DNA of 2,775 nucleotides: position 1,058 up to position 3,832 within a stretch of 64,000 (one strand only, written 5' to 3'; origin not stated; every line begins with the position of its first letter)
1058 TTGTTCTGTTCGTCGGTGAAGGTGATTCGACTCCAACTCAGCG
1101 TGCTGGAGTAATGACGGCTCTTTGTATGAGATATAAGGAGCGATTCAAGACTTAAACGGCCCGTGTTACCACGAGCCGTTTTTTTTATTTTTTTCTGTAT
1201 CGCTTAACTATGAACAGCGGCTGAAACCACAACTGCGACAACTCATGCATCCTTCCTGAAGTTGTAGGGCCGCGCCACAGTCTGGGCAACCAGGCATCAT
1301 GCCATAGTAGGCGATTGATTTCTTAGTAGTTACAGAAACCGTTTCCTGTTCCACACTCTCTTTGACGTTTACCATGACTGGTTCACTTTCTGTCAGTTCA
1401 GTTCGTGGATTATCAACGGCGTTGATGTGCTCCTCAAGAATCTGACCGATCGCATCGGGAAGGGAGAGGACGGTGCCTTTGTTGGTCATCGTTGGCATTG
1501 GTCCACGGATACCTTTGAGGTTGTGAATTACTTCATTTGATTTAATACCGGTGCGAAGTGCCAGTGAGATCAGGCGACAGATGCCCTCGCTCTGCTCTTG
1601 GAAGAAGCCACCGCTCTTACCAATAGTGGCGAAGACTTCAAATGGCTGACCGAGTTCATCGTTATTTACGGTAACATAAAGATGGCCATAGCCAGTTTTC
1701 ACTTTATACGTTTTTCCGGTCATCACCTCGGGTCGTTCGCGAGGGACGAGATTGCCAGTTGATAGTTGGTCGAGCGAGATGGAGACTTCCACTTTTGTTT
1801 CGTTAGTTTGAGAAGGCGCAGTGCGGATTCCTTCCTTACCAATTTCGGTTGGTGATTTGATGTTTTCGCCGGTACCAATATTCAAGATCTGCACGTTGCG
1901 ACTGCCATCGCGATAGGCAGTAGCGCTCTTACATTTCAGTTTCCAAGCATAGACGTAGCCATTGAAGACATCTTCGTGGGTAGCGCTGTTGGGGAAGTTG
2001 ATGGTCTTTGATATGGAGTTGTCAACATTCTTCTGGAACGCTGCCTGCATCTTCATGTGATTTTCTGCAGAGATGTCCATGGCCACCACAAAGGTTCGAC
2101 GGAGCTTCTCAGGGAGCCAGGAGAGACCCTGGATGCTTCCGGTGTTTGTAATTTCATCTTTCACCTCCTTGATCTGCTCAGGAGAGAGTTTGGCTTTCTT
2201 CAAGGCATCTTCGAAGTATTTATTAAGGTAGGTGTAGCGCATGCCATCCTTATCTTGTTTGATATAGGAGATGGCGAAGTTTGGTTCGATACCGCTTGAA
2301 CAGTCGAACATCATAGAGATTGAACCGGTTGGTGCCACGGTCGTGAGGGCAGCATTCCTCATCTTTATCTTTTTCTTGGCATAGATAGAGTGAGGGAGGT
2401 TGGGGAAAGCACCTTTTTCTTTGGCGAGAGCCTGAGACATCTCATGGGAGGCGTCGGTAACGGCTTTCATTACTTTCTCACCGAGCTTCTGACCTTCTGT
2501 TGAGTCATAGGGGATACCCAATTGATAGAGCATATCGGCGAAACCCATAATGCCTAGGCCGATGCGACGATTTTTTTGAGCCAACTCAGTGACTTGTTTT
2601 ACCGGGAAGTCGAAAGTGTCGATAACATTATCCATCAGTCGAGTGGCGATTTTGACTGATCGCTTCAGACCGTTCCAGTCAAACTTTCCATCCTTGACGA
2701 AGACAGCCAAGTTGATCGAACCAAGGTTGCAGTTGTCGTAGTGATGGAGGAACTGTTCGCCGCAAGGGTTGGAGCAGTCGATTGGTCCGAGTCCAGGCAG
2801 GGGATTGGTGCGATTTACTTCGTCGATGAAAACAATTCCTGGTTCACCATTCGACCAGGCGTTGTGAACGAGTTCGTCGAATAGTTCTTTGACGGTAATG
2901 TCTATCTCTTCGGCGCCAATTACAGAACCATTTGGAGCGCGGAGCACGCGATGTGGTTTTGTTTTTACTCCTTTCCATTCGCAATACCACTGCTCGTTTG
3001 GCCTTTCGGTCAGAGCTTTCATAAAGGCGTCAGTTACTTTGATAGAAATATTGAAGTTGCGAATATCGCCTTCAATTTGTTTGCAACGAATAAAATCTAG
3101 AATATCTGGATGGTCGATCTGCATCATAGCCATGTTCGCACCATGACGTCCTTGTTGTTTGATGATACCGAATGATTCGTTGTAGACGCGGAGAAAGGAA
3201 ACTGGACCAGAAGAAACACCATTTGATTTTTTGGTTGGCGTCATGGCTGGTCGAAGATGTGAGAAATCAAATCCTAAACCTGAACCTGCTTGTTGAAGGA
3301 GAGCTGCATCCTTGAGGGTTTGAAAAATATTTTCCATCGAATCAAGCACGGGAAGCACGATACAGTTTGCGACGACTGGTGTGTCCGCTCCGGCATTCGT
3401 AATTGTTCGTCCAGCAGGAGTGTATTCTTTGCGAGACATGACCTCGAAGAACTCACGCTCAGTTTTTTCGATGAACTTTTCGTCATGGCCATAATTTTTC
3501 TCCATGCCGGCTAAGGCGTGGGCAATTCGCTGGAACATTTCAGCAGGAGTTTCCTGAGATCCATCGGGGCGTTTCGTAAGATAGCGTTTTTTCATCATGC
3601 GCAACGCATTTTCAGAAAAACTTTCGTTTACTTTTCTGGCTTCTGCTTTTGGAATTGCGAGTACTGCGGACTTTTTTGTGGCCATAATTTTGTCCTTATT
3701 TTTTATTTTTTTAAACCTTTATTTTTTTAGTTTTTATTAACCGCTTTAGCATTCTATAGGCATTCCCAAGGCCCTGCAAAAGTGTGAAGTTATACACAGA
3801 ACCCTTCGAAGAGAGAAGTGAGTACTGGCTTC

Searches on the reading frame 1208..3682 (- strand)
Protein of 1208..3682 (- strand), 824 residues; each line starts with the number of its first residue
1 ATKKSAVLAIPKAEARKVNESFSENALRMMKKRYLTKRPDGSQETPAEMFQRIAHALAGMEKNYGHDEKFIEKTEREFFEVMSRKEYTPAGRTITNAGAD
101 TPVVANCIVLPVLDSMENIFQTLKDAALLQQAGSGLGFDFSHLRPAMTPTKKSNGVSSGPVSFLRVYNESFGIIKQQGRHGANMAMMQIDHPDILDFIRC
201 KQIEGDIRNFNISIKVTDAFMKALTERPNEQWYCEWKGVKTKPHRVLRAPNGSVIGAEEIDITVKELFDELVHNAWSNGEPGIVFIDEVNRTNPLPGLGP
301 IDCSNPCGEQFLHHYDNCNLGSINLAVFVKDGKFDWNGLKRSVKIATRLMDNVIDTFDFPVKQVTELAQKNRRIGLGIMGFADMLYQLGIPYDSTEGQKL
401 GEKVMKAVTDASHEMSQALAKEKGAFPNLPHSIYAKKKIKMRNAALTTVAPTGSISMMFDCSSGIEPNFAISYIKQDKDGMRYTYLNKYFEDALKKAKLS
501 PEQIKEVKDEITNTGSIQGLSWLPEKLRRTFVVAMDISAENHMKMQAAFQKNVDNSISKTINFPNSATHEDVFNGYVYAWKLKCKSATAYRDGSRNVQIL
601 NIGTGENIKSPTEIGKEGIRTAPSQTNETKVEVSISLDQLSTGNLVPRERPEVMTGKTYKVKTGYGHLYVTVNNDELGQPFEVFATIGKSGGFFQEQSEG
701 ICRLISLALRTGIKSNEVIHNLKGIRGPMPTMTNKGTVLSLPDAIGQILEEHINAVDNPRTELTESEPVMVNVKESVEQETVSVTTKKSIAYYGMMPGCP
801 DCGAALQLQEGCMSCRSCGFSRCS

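Call 74: search_protein_families(library=pfam, proteins=[window:1208-3682:-], max_evalue=0.00001)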
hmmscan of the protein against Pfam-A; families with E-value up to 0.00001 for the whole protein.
window:1208-3682:- (824 aa): 3 families
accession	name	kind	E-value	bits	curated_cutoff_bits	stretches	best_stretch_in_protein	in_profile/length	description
PF02867.20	Ribonuc_red_lgC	-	4.9e-128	428.5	23.9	2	106-438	2-348/523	Ribonucleotide reductase, barrel domain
PF12637.14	TSCPD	-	4.9e-21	75.3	22.8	1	658-753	2-88/88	TSCPD domain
PF00317.26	Ribonuc_red_lgN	-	2.4e-18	66.4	28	1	21-100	2-75/77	Ribonucleotide reductase, all-alpha domain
